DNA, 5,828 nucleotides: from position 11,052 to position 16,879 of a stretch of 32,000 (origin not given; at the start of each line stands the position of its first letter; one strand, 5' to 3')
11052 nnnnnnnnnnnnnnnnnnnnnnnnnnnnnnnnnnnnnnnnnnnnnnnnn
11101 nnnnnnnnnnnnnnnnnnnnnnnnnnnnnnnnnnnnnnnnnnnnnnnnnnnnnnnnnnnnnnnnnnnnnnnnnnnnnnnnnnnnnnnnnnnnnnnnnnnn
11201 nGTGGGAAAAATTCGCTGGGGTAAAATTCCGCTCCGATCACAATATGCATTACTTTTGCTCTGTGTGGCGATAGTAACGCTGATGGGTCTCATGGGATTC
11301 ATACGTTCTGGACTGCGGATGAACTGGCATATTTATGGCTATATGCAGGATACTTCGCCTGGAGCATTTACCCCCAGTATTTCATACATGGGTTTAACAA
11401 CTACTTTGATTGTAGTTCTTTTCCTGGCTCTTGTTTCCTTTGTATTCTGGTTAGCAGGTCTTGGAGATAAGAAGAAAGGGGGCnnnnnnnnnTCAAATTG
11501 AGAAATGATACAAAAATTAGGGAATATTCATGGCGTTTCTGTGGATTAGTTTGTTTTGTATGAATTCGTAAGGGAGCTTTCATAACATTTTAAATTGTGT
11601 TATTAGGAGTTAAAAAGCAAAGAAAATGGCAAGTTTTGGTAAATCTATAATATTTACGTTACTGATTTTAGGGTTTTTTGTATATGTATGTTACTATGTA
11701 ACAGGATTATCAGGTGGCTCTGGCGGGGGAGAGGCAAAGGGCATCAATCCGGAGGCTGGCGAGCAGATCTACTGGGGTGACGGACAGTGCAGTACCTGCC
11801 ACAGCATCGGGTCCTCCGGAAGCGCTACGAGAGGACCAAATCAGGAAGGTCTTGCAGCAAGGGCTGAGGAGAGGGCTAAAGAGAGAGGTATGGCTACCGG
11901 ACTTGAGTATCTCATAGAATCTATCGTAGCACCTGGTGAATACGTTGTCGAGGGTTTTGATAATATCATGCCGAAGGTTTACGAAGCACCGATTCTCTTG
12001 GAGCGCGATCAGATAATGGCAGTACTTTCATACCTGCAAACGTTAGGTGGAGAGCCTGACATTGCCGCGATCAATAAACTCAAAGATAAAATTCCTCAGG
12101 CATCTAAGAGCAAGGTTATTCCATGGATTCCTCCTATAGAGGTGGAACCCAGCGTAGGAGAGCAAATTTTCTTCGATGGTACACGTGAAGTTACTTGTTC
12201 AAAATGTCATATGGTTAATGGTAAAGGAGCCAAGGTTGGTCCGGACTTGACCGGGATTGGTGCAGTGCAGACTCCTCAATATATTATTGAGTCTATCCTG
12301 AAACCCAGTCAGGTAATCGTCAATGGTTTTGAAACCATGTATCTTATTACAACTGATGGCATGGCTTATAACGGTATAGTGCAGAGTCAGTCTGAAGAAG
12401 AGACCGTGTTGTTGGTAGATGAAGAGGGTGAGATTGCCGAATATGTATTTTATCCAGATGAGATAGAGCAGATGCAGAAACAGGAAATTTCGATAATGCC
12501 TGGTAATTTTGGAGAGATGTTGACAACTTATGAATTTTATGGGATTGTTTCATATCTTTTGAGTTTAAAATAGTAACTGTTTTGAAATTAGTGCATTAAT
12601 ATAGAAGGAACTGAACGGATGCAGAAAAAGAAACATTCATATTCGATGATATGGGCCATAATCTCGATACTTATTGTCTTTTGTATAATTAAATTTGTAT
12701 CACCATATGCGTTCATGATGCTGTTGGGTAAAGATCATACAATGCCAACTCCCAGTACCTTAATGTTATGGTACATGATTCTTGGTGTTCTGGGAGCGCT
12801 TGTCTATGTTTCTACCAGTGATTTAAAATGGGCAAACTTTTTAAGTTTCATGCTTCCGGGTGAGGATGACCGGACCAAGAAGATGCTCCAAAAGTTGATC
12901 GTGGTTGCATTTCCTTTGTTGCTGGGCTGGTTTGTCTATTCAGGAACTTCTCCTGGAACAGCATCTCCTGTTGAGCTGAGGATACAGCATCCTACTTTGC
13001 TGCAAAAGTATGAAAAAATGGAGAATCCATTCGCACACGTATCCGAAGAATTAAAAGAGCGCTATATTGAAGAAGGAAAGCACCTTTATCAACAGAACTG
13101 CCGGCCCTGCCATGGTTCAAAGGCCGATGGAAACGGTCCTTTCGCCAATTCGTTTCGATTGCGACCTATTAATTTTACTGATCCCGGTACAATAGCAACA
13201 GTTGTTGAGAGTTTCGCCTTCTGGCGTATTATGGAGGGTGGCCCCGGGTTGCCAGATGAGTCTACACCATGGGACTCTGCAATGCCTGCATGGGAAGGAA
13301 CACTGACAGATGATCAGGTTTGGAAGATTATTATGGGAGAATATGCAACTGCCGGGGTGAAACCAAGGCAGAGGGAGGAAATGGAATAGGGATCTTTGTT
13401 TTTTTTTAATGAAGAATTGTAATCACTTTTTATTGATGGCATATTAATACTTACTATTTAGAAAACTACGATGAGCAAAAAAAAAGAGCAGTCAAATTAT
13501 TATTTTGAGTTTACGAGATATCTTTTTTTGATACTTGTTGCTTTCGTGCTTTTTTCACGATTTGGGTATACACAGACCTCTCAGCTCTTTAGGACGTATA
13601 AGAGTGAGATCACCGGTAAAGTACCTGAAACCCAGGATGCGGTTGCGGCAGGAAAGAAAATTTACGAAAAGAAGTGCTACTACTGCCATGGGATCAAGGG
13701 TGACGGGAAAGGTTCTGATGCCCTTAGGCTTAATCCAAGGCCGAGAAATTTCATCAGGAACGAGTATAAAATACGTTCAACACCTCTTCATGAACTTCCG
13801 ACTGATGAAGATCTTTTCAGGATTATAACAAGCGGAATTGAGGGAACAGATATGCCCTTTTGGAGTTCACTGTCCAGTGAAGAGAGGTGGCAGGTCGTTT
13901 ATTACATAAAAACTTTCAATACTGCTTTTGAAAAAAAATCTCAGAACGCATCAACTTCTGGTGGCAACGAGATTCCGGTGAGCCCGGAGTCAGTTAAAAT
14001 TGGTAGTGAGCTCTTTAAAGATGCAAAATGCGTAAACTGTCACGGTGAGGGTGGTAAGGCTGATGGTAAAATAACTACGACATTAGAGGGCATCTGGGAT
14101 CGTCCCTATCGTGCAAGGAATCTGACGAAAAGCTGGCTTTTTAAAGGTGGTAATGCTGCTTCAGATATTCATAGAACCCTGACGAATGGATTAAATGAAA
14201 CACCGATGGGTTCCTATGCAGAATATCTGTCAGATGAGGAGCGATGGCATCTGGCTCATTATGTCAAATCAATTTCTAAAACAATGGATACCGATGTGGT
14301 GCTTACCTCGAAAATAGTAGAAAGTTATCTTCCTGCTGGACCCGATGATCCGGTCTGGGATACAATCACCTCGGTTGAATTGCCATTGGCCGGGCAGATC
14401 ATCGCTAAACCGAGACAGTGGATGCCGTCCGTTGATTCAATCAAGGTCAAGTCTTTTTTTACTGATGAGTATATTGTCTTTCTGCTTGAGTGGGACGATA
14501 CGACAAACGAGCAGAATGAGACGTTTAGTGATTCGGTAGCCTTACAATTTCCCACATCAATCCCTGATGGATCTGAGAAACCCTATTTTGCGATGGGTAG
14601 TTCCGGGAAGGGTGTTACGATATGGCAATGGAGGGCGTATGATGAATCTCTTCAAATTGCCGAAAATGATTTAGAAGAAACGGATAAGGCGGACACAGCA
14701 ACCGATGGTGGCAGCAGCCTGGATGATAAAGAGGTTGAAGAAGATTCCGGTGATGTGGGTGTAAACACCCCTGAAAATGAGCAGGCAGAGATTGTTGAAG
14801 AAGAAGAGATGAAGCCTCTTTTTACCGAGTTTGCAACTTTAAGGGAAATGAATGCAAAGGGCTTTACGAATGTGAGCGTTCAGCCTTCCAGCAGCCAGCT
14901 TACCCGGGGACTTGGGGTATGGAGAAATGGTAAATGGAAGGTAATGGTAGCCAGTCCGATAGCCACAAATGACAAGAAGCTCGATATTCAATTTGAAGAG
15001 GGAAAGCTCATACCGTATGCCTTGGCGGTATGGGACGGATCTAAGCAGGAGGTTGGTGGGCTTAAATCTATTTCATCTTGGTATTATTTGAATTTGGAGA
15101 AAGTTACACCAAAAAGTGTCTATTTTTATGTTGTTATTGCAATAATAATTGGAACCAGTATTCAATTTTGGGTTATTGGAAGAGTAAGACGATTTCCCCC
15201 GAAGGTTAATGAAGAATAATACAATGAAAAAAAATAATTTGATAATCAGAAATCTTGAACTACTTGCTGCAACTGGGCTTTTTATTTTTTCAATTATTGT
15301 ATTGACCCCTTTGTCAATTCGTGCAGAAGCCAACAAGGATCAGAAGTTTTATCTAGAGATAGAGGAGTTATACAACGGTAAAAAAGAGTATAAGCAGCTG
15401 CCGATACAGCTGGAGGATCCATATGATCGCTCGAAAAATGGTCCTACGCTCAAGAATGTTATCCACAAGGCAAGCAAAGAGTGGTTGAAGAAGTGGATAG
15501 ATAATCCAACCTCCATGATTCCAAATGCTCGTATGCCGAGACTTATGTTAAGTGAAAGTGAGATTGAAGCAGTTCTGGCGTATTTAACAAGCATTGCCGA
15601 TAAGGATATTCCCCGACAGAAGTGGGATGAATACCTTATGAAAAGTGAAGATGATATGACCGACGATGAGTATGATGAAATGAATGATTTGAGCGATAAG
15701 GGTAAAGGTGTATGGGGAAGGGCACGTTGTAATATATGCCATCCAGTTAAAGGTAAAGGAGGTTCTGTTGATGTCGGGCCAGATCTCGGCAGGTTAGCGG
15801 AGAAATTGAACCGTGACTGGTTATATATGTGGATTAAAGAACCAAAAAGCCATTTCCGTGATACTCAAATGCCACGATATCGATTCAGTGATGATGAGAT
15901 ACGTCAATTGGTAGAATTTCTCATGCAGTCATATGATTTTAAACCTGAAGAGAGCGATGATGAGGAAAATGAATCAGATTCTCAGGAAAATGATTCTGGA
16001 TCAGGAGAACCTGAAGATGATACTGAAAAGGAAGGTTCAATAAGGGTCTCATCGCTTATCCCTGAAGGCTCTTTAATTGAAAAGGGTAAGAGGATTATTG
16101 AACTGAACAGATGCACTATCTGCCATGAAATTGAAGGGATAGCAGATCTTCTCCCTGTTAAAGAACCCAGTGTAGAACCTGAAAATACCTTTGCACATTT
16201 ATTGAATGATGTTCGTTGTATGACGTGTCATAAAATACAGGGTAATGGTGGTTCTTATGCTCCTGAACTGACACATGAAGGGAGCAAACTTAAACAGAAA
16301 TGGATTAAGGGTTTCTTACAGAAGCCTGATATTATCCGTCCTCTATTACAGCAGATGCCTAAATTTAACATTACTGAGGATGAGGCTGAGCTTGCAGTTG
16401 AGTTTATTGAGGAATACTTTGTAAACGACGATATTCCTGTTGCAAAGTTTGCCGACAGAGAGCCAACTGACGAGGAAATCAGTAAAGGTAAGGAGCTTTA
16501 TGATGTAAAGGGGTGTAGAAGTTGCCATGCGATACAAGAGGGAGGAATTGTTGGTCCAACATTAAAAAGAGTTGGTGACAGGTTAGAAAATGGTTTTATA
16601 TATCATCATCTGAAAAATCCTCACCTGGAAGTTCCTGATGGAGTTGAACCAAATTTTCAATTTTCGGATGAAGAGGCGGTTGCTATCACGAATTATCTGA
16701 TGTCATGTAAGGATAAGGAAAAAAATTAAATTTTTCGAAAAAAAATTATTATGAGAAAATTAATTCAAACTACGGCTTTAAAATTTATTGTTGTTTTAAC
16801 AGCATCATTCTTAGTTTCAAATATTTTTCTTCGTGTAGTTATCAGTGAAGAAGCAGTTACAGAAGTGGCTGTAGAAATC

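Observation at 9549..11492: Orphan CydA-like protein with no CydB, no Q-loop, extra helices and a signal-like N-terminus, embedded among c-type cytochromes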

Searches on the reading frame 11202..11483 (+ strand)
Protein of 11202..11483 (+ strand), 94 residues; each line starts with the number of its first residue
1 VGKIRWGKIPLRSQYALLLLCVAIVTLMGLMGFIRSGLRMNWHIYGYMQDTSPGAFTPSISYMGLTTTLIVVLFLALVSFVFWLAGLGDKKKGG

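Call 71: search_solved_structures(query=A5, max_evalue=10, show_alignments=5)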
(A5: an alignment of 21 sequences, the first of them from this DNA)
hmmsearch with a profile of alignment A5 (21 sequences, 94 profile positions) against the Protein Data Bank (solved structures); distinct sequences matched with E-value up to 10: 0.

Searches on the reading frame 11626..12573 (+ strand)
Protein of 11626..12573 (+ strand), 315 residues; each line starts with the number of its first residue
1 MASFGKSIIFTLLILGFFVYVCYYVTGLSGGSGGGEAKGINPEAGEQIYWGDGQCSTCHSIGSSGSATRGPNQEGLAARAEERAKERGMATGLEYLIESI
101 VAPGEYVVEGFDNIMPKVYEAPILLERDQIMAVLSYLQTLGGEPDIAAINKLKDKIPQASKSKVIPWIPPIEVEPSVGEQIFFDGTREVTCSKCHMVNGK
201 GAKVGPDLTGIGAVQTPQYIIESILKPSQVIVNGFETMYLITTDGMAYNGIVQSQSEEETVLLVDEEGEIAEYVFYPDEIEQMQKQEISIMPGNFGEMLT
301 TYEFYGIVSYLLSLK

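Call 4: search_protein_families(library=pfam, proteins=[window:11626-12573:+], max_evalue=0.01)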
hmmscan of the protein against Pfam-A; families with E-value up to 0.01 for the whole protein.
window:11626-12573:+ (315 aa): 4 families
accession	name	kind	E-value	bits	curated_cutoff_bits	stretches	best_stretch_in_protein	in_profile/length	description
PF00034.26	Cytochrom_C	-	2.4e-13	51.6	21.3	2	43-140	2-89/90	Cytochrome c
PF13442.11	Cytochrome_CBB3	-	1.6e-07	32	27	0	190-226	13-43/68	Cytochrome C oxidase, cbb3-type, subunit III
PF03150.19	CCP_MauG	-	0.0033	18.5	25.6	0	177-212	6-45/149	Di-haem cytochrome c peroxidase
PF18509.6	MCR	-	0.0077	16.2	30.4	0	53-64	18-29/30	Magnetochrome domain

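Call 5: search_protein_families(library=ncbifam, proteins=[window:11626-12573:+], max_evalue=0.01)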
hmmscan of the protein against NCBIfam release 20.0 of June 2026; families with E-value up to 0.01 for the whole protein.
window:11626-12573:+ (315 aa): 9 families
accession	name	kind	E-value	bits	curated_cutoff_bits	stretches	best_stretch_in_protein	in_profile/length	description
TIGR02603.1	CxxCH_TIGR02603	domain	4.8e-30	104.3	68.15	2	189-312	12-132/134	putative heme-binding domain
TIGR04485.1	thiosulf_SoxX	equivalog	1.4e-10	41.8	61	2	52-140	2-78/78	sulfur oxidation c-type cytochrome SoxX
NF050122.1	bc1_QcrC_actin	exception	1.9e-07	30.6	200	1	188-214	49-75/253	cytochrome bc1 complex diheme cytochrome c subunit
NF045774.1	cytochro_C551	exception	4.2e-05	23.5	118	0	189-224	48-82/110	cytochrome c551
NF040971.1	cytc_ExtS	equivalog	0.00031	20.1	100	1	188-231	87-130/262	selenite/tellurite reduction operon c-type cytochrome lipoprotein ExtS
TIGR03981.2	SAM_quin_mod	hypoth_equivalog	0.002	17.1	340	0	43-60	268-285/411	His-Xaa-Ser system-associated MauG-like protein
NF041895.1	choice_anch_V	domain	0.0026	17.8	42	0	185-238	21-74/150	choice-of-anchor V domain-containing protein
TIGR00782.1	ccoP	equivalog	0.0032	16.8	179.95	0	23-71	187-231/285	cytochrome-c oxidase, cbb3-type subunit III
NF043008.1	Cyt550_Brdyrhiz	equivalog_domain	0.0086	16.2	240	0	54-82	36-64/131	cytochrome c-550 CycA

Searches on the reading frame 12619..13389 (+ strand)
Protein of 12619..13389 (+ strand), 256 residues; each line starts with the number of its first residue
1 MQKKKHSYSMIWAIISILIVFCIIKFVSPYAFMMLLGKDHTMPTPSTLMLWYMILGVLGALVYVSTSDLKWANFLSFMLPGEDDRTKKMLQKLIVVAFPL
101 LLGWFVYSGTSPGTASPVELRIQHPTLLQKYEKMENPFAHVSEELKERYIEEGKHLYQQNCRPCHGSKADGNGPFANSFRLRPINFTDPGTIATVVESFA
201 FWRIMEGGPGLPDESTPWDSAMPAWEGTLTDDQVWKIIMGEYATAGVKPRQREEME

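Call 4: search_protein_families(library=pfam, proteins=[window:12619-13389:+], max_evalue=0.01)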
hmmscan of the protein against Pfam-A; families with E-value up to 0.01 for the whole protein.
window:12619-13389:+ (256 aa): 2 families
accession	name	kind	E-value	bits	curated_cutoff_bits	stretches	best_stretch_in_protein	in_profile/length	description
PF13442.11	Cytochrome_CBB3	-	1.3e-09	38.7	27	1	151-238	4-65/68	Cytochrome C oxidase, cbb3-type, subunit III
PF00034.26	Cytochrom_C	-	2.6e-05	25.9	21.3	1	150-238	1-83/90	Cytochrome c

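Call 5: search_protein_families(library=ncbifam, proteins=[window:12619-13389:+], max_evalue=0.01)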
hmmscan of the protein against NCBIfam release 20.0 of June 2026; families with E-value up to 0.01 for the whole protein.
window:12619-13389:+ (256 aa): 8 families
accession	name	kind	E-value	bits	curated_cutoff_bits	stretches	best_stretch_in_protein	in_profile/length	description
NF011054.0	PRK14486.1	equivalog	7.1e-08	32.3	447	1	148-238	213-284/294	putative bifunctional cbb3-type cytochrome c oxidase subunit II/cytochrome c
TIGR04494.1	c550_PedF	equivalog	2e-05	24.5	122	1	120-237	25-123/133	cytochrome c-550 PedF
NF033864.1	cytochrome579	equivalog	2.4e-05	24.1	280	1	149-242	48-137/179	cytochrome 579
TIGR00782.1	ccoP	equivalog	3.2e-05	23.4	179.95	1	144-238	101-186/285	cytochrome-c oxidase, cbb3-type subunit III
NF050122.1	bc1_QcrC_actin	exception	3.3e-05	23.3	200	1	142-172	33-63/253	cytochrome bc1 complex diheme cytochrome c subunit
TIGR03872.1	cytochrome_MoxG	equivalog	0.0008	19.5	147.8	1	146-195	40-91/133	cytochrome c(L), periplasmic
NF040606.1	CytoC_perox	subfamily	0.0013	18.1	150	1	141-198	289-348/524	di-heme-cytochrome C peroxidase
NF045773.1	cytochro_C550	exception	0.0085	16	125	0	143-172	42-71/118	cytochrome c550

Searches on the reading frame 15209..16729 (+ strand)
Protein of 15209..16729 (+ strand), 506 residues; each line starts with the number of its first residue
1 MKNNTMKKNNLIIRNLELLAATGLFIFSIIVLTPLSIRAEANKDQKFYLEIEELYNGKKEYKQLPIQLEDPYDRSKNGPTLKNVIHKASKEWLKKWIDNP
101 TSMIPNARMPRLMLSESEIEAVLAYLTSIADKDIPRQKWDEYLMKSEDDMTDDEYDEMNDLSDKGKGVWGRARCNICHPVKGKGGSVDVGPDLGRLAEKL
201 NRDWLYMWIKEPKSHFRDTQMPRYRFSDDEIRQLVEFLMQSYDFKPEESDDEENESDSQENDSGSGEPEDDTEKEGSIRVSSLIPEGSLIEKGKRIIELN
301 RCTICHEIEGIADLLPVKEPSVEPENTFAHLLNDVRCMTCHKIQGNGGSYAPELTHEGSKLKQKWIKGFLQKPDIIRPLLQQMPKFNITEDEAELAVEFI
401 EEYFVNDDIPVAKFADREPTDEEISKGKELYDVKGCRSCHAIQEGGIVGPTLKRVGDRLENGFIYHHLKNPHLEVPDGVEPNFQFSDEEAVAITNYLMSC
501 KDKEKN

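Call 4: search_protein_families(library=pfam, proteins=[window:15209-16729:+], max_evalue=0.01)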
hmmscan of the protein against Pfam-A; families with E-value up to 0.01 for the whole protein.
window:15209-16729:+ (506 aa): 5 families
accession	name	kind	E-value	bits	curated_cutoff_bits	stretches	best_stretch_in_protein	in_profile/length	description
PF00034.26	Cytochrom_C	-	1.6e-29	103.5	21.3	3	425-499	2-88/90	Cytochrome c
PF13442.11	Cytochrome_CBB3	-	3.8e-24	85.2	27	3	423-497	2-68/68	Cytochrome C oxidase, cbb3-type, subunit III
PF02433.20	FixO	-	1.1e-17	64.7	29.6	3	185-228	98-141/219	Cytochrome C oxidase, mono-heme subunit/FixO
PF14537.11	Cytochrom_c3_2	-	0.0011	19.9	25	0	297-343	24-66/79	Cytochrome c3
PF14522.11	Cytochrome_C7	-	0.0014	18.8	24.8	0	300-342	14-49/67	Cytochrome c7 and related cytochrome c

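Call 5: search_protein_families(library=ncbifam, proteins=[window:15209-16729:+], max_evalue=0.01)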
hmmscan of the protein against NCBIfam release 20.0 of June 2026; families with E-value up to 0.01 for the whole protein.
window:15209-16729:+ (506 aa): 14 families
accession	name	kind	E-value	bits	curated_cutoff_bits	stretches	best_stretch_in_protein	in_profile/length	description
TIGR04485.1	thiosulf_SoxX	equivalog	2.1e-30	105.2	61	4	172-240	3-77/78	sulfur oxidation c-type cytochrome SoxX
NF040971.1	cytc_ExtS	equivalog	3.4e-22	79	100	3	417-501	71-151/262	selenite/tellurite reduction operon c-type cytochrome lipoprotein ExtS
TIGR02603.1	CxxCH_TIGR02603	domain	5.3e-22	78.3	68.15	3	163-216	4-54/134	putative heme-binding domain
NF011055.0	PRK14487.1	subfamily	3.1e-21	75.9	218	3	185-229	104-148/212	cbb3-type cytochrome c oxidase subunit II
NF045774.1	cytochro_C551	exception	8.5e-21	74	118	2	420-499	35-108/110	cytochrome c551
NF045773.1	cytochro_C550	exception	4.3e-19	68.6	125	1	418-498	43-117/118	cytochrome c550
TIGR00781.1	ccoO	equivalog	1.1e-17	64.6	200.65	3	448-503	102-157/232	cytochrome-c oxidase, cbb3-type subunit II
NF011054.0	PRK14486.1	equivalog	2e-15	57.1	447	2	185-229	99-143/294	putative bifunctional cbb3-type cytochrome c oxidase subunit II/cytochrome c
NF050122.1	bc1_QcrC_actin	exception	1.9e-11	43.7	200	1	413-457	30-74/253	cytochrome bc1 complex diheme cytochrome c subunit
NF011053.0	PRK14485.1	subfamily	2.6e-10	39.2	1080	1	185-226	587-628/716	putative bifunctional cbb3-type cytochrome c oxidase subunit I/II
TIGR00782.1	ccoP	equivalog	5e-08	32.6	179.95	1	334-457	115-235/285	cytochrome-c oxidase, cbb3-type subunit III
TIGR04494.1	c550_PedF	equivalog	0.0001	22.2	122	0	336-387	61-112/133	cytochrome c-550 PedF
NF052248.1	SorU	equivalog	0.0011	19.2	100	0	173-199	12-38/72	SorU family sulfite dehydrogenase c-type cytochrome subunit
TIGR03874.1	4cys_cytochr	equivalog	0.0024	17.6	161.75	0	336-360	43-67/143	c-type cytochrome, methanol metabolism-related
